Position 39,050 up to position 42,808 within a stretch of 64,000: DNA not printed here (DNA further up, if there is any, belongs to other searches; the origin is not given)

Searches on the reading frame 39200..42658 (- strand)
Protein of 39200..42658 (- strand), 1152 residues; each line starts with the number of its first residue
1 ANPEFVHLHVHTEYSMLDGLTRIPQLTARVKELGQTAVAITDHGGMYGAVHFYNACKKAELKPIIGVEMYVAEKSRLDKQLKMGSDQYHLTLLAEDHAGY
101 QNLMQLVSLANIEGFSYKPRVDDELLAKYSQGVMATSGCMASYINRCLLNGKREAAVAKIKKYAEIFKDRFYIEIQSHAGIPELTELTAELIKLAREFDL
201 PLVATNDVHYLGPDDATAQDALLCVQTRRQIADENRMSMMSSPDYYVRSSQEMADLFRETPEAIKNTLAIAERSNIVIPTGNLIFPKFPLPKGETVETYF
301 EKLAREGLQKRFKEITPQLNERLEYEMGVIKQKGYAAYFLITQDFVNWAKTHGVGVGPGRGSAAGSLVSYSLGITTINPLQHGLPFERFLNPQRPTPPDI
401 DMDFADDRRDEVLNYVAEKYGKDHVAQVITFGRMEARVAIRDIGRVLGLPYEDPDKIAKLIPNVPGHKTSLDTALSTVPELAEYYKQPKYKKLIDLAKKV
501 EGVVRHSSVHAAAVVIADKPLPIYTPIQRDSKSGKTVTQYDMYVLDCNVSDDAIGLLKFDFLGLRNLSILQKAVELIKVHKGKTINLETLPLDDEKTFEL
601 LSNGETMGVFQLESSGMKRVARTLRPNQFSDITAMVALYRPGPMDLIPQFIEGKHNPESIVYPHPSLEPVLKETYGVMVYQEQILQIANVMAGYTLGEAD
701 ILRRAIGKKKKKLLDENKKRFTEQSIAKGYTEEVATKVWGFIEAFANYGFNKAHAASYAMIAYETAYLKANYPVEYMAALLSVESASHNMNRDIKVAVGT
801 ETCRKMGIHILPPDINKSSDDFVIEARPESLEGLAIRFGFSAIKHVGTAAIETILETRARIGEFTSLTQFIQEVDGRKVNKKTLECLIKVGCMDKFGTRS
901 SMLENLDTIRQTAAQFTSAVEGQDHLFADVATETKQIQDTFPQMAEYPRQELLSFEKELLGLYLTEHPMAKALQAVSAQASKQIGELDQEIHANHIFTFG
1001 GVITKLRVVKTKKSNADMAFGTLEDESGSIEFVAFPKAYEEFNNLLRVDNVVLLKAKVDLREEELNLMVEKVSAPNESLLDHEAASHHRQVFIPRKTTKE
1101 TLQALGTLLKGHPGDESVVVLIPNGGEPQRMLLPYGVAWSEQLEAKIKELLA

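Call 16: find_related_loci(query=window:39200-42658:-, collection=genome_contigs, flank=2000)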
Query window:39200-42658:- (1152 aa) in genome_contigs; peptide patterns used: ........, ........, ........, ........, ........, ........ (x = any residue, [..] = any of these).
600 stretches matched a pattern (row limit reached: there are more); 589 encode a relative of the query (tblastn E <= 1e-3); the best 80 are kept; 80 distinct loci.
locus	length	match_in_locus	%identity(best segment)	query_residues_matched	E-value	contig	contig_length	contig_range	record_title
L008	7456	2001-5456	70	1-1152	0e+0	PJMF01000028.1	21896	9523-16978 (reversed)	MAG: Candidatus Paceibacterota bacterium isolate Amazon_FNV_2010_13_2_2 contig_75_14810303_length_21896_multi_6_in_1_out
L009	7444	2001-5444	69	4-1151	0e+0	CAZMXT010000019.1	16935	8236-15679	MAG TPA_asm: uncultured Pseudomonadales bacterium isolate SRP128246_co1_515 genome assembly, contig: NODE_7385_length_16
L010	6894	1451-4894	70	4-1151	0e+0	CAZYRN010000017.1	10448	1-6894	MAG TPA_asm: uncultured Pseudomonadales bacterium isolate SRP144015_co1_64 genome assembly, contig: NODE_2896_length_104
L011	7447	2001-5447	68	4-1152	0e+0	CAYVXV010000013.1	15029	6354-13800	MAG TPA_asm: uncultured Pseudomonadales bacterium isolate SRP193661_co2_36 genome assembly, contig: NODE_3390_length_150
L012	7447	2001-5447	64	4-1152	0e+0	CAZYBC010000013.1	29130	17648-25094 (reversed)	MAG TPA_asm: uncultured Pseudomonadales bacterium isolate SRP263991_co1_159 genome assembly, contig: NODE_1995_length_29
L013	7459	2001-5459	65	4-1151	0e+0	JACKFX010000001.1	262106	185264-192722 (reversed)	MAG: Pseudomonadales bacterium isolate HK-STAS-PATE-16 HK-STAS-PATE-16_1, whole genome shotgun sequence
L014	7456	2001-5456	65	4-1151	0e+0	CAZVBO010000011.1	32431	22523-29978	MAG TPA_asm: uncultured Pseudomonadales bacterium isolate SRP304446_co1_134 genome assembly, contig: NODE_920_length_324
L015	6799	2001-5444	65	4-1152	0e+0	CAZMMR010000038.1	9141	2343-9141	MAG TPA_asm: uncultured Pseudomonadales bacterium isolate SRP141376_co2_351 genome assembly, contig: NODE_13985_length_9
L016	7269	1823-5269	65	4-1152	0e+0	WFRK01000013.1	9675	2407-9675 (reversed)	MAG: Candidatus Microgenomates bacterium isolate S014_60 k151_150303, whole genome shotgun sequence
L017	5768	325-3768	64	2-1151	0e+0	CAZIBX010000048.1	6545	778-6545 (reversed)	MAG TPA_asm: uncultured Pseudomonadales bacterium isolate binchicken_co118_362 genome assembly, contig: NODE_15699_lengt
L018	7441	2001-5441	64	4-1151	0e+0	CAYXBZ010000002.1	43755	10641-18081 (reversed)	MAG TPA_asm: uncultured Pseudomonadales bacterium isolate SRP241326_co2_10 genome assembly, contig: NODE_1387_length_437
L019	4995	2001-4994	70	4-1001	0e+0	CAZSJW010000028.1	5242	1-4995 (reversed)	MAG TPA_asm: uncultured Pseudomonadales bacterium isolate SRP286056_co2_78 genome assembly, contig: NODE_27499_length_52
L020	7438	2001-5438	64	5-1151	0e+0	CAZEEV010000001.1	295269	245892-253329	MAG TPA_asm: uncultured Pseudomonadales bacterium isolate SRP294416_co1_79 genome assembly, contig: NODE_5_length_295269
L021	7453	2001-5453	67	1-1151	0e+0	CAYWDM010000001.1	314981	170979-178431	MAG TPA_asm: uncultured Pseudomonadales bacterium isolate SRP272421_co4_48 genome assembly, contig: NODE_4_length_314981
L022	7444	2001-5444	60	4-1152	0e+0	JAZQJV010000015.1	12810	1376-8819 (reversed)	MAG: Patescibacteria group bacterium isolate T1900044616_TS20190082.MAGScoT_cleanbin_000078 SGB_856_k141_548934, whole g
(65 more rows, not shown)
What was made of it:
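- Tried and rejected: The second scan was spent on DnaE to place the host (call 16).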
